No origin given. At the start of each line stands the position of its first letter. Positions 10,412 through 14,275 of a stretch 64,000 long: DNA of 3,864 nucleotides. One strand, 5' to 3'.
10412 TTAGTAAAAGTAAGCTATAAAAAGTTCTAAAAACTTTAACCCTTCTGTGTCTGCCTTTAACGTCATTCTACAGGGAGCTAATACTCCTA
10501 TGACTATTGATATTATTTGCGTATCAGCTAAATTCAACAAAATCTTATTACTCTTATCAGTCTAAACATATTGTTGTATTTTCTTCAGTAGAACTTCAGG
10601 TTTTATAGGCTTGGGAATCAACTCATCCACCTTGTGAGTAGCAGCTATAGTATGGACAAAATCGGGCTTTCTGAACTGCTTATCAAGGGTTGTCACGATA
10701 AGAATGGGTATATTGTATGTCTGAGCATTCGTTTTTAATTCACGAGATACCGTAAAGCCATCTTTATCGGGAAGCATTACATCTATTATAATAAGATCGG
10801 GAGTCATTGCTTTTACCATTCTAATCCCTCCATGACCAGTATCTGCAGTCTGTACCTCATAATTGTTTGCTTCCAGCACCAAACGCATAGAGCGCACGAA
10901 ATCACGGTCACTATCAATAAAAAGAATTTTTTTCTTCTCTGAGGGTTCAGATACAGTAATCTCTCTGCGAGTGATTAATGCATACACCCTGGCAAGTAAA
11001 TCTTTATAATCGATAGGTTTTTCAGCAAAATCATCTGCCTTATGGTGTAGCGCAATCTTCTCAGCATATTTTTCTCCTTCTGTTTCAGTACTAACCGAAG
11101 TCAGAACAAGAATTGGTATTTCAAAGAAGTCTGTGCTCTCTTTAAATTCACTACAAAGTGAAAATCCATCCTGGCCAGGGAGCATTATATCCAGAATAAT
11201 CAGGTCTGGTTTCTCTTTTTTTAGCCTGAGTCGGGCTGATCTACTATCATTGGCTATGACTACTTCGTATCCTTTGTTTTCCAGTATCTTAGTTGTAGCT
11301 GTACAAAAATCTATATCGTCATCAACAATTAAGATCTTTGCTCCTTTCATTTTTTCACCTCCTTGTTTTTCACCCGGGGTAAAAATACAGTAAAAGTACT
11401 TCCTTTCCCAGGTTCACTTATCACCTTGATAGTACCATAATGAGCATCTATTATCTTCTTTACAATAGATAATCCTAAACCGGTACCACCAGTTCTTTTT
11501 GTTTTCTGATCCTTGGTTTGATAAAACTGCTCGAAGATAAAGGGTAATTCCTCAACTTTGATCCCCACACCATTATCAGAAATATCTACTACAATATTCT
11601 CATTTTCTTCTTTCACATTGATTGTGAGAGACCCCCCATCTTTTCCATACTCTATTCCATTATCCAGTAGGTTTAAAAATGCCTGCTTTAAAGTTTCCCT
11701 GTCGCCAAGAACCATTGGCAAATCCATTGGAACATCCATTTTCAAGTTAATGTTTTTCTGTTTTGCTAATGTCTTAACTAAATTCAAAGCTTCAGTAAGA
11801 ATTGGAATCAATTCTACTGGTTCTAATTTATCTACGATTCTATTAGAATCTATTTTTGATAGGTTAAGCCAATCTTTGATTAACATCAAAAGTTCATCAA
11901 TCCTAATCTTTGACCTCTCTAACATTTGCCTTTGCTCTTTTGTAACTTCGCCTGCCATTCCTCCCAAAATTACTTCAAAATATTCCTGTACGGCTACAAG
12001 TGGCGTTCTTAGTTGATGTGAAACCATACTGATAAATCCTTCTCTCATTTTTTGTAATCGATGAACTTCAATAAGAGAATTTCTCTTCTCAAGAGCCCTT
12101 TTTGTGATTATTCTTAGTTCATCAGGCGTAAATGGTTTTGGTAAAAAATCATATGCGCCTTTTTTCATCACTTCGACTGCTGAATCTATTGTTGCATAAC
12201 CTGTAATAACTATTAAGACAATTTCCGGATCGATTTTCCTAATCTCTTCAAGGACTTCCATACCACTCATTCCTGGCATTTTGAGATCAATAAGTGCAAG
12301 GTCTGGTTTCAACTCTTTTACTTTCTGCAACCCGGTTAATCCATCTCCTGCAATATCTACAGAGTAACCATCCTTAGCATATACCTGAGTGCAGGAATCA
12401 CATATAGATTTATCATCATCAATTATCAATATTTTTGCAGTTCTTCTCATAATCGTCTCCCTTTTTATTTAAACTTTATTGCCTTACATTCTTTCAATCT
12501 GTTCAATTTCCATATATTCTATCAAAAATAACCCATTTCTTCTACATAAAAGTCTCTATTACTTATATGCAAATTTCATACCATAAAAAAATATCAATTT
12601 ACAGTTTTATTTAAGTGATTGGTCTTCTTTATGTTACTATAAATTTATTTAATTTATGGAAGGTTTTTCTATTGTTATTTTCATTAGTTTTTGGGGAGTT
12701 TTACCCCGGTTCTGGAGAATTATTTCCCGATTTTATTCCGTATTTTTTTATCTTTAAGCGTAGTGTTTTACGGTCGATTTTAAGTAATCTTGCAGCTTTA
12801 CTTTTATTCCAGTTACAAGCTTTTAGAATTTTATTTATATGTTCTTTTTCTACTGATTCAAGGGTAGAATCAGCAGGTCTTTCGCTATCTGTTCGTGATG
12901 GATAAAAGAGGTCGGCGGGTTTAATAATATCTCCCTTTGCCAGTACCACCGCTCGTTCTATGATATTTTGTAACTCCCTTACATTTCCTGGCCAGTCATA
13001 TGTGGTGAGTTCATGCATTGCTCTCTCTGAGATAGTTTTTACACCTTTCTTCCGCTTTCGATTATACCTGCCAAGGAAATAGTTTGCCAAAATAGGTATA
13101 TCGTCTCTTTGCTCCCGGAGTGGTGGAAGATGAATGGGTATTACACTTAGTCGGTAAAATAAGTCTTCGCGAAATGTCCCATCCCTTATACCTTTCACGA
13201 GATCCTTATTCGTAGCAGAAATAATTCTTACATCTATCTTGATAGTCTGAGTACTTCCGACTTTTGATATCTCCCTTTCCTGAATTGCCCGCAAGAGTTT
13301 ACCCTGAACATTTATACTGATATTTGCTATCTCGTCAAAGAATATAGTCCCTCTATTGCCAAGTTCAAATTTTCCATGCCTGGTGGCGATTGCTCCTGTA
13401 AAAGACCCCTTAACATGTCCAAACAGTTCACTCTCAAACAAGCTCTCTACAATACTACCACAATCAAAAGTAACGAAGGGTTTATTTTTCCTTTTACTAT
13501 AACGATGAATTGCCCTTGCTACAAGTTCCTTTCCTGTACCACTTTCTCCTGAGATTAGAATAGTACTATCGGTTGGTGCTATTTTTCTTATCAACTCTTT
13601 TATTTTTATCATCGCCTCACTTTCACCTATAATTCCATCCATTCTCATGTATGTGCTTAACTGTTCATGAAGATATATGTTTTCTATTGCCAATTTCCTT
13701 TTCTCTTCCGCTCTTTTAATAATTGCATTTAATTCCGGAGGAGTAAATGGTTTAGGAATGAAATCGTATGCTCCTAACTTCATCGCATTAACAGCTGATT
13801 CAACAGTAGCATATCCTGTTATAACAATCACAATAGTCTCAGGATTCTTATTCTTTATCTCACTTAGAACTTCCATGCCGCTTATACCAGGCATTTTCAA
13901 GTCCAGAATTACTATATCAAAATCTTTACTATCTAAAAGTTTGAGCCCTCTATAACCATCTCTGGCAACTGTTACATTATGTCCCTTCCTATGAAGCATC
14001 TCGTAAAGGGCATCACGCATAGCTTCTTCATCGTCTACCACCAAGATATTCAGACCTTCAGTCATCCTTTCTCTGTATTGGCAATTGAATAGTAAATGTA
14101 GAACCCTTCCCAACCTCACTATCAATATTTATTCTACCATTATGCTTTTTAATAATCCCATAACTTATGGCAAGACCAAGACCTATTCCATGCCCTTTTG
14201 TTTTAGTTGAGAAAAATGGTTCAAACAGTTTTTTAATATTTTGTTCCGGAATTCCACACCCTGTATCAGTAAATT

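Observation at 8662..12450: Receiver domain fused to malic enzyme, next to an orphan dual-REC protein and a soluble REC-histidine kinase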

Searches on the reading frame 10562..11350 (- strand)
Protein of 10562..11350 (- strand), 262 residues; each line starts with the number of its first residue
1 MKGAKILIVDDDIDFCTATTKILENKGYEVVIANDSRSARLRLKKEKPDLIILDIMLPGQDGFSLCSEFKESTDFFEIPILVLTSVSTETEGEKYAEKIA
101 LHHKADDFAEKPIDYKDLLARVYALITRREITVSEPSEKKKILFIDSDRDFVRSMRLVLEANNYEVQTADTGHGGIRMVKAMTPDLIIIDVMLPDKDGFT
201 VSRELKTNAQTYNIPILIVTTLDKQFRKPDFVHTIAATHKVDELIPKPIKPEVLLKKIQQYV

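Call 4: search_protein_families(library=pfam, proteins=[window:10562-11350:-])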
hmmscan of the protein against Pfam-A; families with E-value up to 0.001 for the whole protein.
window:10562-11350:- (262 aa): 2 families
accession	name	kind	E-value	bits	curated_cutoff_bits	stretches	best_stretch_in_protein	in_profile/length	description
PF00072.30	Response_reg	-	1.1e-42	145.1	30.2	2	6-122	1-110/111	Response regulator receiver domain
PF23198.2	PDE8A_N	-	0.00025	21.4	29.6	0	15-91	22-99/147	PDE8A-like, N-terminal domain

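Call 5: search_protein_families(library=ncbifam, proteins=[window:10562-11350:-])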
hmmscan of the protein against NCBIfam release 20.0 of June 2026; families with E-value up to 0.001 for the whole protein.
window:10562-11350:- (262 aa): 100 families (the best 25 are shown)
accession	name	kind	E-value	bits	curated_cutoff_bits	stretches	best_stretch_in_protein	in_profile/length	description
NF007135.0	PRK09581.1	equivalog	4e-42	144.6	474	2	4-126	3-120/457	PleD family two-component system response regulator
TIGR02154.1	PhoB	equivalog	5.6e-42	143.6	296.2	2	4-130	3-124/226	phosphate regulon transcriptional regulator PhoB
NF040689.1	MtrAB_MtrA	equivalog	5.7e-39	133.7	300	2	6-131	1-118/219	MtrAB system response regulator MtrA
NF007005.1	PRK09468.1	equivalog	1.6e-38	132.4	331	2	3-133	3-126/237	osmolarity response regulator transcription factor OmpR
NF040534.1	resp_reg_YycF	equivalog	2.8e-38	131.4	340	2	5-138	2-127/231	response regulator YycF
NF045944.1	ResRegRpaBCyano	equivalog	5.1e-37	127.5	330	2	7-141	1-129/229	response regulator transcription factor RpaB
NF041733.1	resp_reg_CseB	equivalog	7.5e-37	126.9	350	2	5-137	2-126/228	two-component system response regulator CseB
NF053854.1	RespRegPhoBBctds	equivalog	1.4e-35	122.7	270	2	6-136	1-125/225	two-component system response regulator PhoB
NF045717.1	DVU0259_DivK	exception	6.8e-34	116.5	160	2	4-124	3-114/117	DVU0259 family response regulator domain-containing protein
NF033117.2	vanR_ACDEGLN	exception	1.7e-31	109.6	350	2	6-129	1-116/226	VanR-ABDEGLN family response regulator transcription factor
NF007977.0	PRK10701.1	equivalog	3.9e-31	108.4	330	2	5-130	3-120/241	two-component system response regulator RstA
NF045991.1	RespRegCtrARhodob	equivalog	3.2e-30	105.5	350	2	141-260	2-114/224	response regulator transcription factor CtrA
NF007982.1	PRK10710.1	equivalog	2e-29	102.9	380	2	4-149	8-144/235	envelope stress response regulator BaeR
NF051850.1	RespRegRprY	equivalog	4.6e-29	101.5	370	2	4-128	5-122/234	response regulator transcription factor RprY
NF033120.0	vanR_FM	exception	2.9e-28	99.1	460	2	1-141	1-132/231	vancomycin resistance response regulator transcription factor, VanR-F/VanR-M family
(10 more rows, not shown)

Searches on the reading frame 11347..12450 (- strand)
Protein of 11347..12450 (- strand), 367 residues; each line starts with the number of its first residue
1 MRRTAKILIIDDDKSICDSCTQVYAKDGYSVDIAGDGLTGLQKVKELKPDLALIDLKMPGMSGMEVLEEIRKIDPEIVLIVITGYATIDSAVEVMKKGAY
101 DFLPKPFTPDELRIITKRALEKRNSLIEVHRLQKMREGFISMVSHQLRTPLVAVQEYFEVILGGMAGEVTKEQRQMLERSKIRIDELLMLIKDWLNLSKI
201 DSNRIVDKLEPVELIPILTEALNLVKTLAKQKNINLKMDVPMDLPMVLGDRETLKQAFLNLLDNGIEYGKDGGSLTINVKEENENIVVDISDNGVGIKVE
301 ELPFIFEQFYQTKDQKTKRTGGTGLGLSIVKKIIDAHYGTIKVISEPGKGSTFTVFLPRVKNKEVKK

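Call 4: search_protein_families(library=pfam, proteins=[window:11347-12450:-])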
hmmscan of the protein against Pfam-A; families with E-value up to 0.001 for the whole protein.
window:11347-12450:- (367 aa): 5 families
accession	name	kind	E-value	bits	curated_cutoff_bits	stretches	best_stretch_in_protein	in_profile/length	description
PF02518.31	HATPase_c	-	2.2e-31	109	26.4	1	249-359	1-109/111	Histidine kinase-, DNA gyrase B-, and HSP90-like ATPase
PF00072.30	Response_reg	-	2.1e-29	102.4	30.2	1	7-113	1-107/111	Response regulator receiver domain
PF00512.31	HisKA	-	1.1e-12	48.2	26.9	1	136-202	2-65/66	His Kinase A (phospho-acceptor) domain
PF14501.12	HATPase_c_5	-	1.5e-05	25.2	22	1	254-346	6-91/102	GHKL domain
PF13589.12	HATPase_c_3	-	0.00029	21.3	25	1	254-327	3-77/137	Histidine kinase-, DNA gyrase B-, and HSP90-like ATPase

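Call 5: search_protein_families(library=ncbifam, proteins=[window:11347-12450:-])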
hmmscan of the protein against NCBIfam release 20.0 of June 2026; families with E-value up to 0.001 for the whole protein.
window:11347-12450:- (367 aa): 163 families (the best 25 are shown)
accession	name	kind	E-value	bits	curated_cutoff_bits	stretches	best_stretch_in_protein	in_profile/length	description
NF046044.1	PnpS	equivalog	2.6e-64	217.6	400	1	127-358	161-390/390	two-component system histidine kinase PnpS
TIGR02966.1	phoR_proteo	equivalog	1.6e-57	195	334.2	1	127-356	105-332/333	phosphate regulon sensor histidine kinase PhoR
NF033092.0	HK_WalK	equivalog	3.8e-52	177.7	725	1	128-358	364-593/594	cell wall metabolism sensor histidine kinase WalK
NF047465.1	hybrid_HK_LvrA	exception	2.1e-50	171.6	1200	2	168-359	232-422/819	hybrid histidine kinase/response regulator LvrA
TIGR02956.1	TMAO_torS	equivalog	2.8e-50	171.4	676.5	2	138-364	466-687/967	TMAO reductase system sensor histidine kinase/response regulator TorS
NF011874.0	PRK15347.1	equivalog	5.3e-50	170.4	852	2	132-359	394-614/921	two component system sensor kinase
NF038297.2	hybrid_HK_HrmK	equivalog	7.5e-48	163.6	725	2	119-366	220-464/607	hybrid histidine kinase/response regulator HrmK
NF041735.1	hist_kin_RppB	equivalog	1.3e-47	162.6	400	1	138-358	218-438/438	two-component system sensor histidine kinase RppB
NF008302.0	PRK11091.1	equivalog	1.5e-47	162.3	838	2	132-359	279-505/779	aerobic respiration two-component sensor histidine kinase ArcB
NF006800.0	PRK09303.1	equivalog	1e-46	159.6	342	1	134-361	149-379/383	histidine kinase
NF008318.0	PRK11107.1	equivalog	2.1e-44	151.9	890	2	134-358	291-517/920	two-component sensor histidine kinase BarA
NF047874.1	MASE3_PAS_HK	subfamily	3.9e-44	151.5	560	1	117-363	379-628/655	MASE3 domain-containing sensor histidine kinase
NF008468.0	PRK11360.1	equivalog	5.8e-44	150.5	646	1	130-364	391-613/616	two-component system sensor histidine kinase AtoS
NF033093.1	HK_VicK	exception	1.2e-43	149.5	680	1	131-364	204-440/448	cell wall metabolism sensor histidine kinase VicK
NF045911.1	TCSHisKinNblS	equivalog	2.1e-43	148.6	1000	1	132-354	384-615/621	two-component system sensor histidine kinase NblS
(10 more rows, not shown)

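Call 40: search_solved_structures(query=window:11347-12450:-, max_evalue=1e-10)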
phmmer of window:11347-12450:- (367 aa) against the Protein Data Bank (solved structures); distinct sequences matched with E-value up to 1e-10: 139 (the best 60 are shown).
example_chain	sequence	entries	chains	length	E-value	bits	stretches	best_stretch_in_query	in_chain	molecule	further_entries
5uht_A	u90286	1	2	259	5.5e-37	130.9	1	125-361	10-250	Sensor histidine kinase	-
2c2a_A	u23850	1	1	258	5.6e-37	130.9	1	125-361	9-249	SENSOR HISTIDINE KINASE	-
3dge_A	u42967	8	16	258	5.6e-37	130.9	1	125-361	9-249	Sensor protein | Histidine kinase | Sensor histidine kinase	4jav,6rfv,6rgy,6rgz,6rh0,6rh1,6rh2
4jas_A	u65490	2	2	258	1.3e-36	129.7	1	125-361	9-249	Histidine kinase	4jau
6azr_A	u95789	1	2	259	2.6e-36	128.7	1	125-361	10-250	Sensor histidine kinase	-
4i5s_A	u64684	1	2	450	3.5e-36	128.3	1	128-361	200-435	Putative histidine kinase CovS; VicK-like protein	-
6rh7_A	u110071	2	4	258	1.4e-35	126.3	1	125-361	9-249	Sensor histidine kinase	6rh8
4u7n_A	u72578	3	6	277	1.7e-30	109.6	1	124-359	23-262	Histidine protein kinase sensor protein | Histidine kinase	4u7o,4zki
6qrj_A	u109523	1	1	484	2.4e-30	109.1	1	141-355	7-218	Hybrid kinase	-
5c93_A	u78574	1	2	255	2.8e-30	108.9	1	127-359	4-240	Histidine kinase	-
6paj_A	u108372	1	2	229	2.9e-30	108.8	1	132-359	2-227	Sensor protein SrrB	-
7z8n_A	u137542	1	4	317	4.3e-27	98.4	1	129-358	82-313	Histidine kinase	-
4q20_A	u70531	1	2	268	2.4e-26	95.9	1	125-361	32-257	Sensor protein DivL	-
6lgq_C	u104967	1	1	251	1.7e-24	89.9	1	131-363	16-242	Histidine kinase KdpD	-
9jfj_A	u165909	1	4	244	2e-24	89.6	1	140-359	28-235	Sensor histidine kinase ZraS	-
8vc9_A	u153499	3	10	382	7.4e-19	71.3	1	39-358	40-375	Leptospira virulence regulator B (LvrB) | histidine kinase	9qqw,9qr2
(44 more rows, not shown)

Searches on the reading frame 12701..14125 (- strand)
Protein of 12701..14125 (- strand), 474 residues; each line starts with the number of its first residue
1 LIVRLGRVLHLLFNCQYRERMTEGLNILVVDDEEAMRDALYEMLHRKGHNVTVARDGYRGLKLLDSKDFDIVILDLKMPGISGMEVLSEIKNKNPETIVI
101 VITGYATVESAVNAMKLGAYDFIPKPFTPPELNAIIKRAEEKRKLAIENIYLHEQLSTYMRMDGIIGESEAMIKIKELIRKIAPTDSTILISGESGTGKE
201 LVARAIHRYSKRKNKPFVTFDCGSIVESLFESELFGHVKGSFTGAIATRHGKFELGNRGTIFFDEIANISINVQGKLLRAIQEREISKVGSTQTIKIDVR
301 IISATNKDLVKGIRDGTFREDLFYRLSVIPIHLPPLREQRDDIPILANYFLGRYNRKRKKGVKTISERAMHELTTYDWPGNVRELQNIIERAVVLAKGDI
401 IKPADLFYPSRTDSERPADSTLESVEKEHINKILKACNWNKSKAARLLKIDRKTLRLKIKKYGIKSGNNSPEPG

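Call 4: search_protein_families(library=pfam, proteins=[window:12701-14125:-])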
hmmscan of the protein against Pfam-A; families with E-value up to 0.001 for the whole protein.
window:12701-14125:- (474 aa): 10 families
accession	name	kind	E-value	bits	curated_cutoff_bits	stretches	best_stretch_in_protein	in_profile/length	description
PF00158.32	Sigma54_activat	-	3.4e-68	229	20.2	1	165-332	1-168/168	Sigma-54 interaction domain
PF00072.30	Response_reg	-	4.6e-32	110.9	30.2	1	27-136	1-110/111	Response regulator receiver domain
PF25601.1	AAA_lid_14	-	4.5e-27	94.2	27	1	337-414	1-78/87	AAA+ ATPase lid domain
PF14532.12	Sigma54_activ_2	-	2.3e-20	73.7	25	1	166-336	1-138/138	Sigma-54 interaction domain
PF02954.25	HTH_8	-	3.4e-15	55.9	22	1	421-462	1-42/42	Bacterial regulatory protein, Fis family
PF07728.20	AAA_5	-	1.9e-07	31.6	22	1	189-307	2-123/139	AAA domain (dynein-related subfamily)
PF07724.20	AAA_2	-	1.1e-06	29.2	27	1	187-298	4-115/166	AAA domain (Cdc48 subfamily)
PF00004.35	AAA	-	2.2e-06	28.6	21.2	1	189-307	1-110/131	ATPase family associated with various cellular activities (AAA)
PF06068.19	TIP49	-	0.00044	20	23.8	0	147-225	8-88/347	TIP49 P-loop domain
PF08298.17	AAA_PrkA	-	0.00074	19.1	25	0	250-331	226-307/358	PrkA AAA domain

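Call 5: search_protein_families(library=ncbifam, proteins=[window:12701-14125:-])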
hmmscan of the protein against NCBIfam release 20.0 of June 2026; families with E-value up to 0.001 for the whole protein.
window:12701-14125:- (474 aa): 119 families (the best 25 are shown)
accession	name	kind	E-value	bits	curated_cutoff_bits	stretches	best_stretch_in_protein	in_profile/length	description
NF008469.0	PRK11361.1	equivalog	1.8e-140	468.7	714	1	22-466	2-458/461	acetoacetate metabolism transcriptional regulator AtoC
TIGR02915.1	PEP_resp_reg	equivalog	2e-129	432.3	502.6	1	27-465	1-445/445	PEP-CTERM-box response regulator transcription factor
TIGR01818.1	ntrC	equivalog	6.7e-123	410.9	558.6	1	27-406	1-377/463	nitrogen regulation protein NR(I)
NF007689.0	PRK10365.1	equivalog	3.5e-120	401.8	760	1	23-459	4-439/441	sigma-54-dependent response regulator transcription factor ZraR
NF051870.1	NAssimRespRegNtrX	equivalog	6.7e-113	378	600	1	26-463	3-451/452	nitrogen assimilation response regulator NtrX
NF049963.1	RespRegFlgRCampy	domain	9.4e-112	374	750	1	25-463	1-428/429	fla regulon two-component system response regulator FlgR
TIGR01817.1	nifA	equivalog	5.9e-111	371.8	528.85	1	145-411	178-443/534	nif-specific transcriptional activator NifA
NF041946.1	LuxO_transreg_Vib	equivalog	3.8e-110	368.8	800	1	39-403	10-373/463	quorum-sensing sigma-54 dependent transcriptional regulator LuxO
NF041552.1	TF_PrdR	equivalog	3.9e-106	355.7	795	1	153-463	255-577/577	sigma-54 dependent transcriptional regulator PrdR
NF011695.0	PRK15115.1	equivalog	1e-103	347.5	763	1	25-453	7-427/445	two-component system response regulator GlrR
NF050807.1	TransRegFlbDCaul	equivalog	2.3e-100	336.6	750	2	42-413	18-368/454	sigma-54-dependent transcriptional regulator FlbD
NF008176.1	PRK10923.1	equivalog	4.3e-100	335.5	620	1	26-406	5-381/469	nitrogen regulation protein NR(I)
NF003451.0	PRK05022.1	equivalog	1.5e-99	334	476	1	151-465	174-511/512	nitric oxide reductase transcriptional regulator NorR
NF038308.1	RNA_repair_RtcR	equivalog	6.2e-97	325.6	650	1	28-467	32-521/530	RNA repair transcriptional activator RtcR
NF011958.0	PRK15429.1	equivalog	4.8e-90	303.1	830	1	142-465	357-687/692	formate hydrogenlyase transcriptional activator FlhA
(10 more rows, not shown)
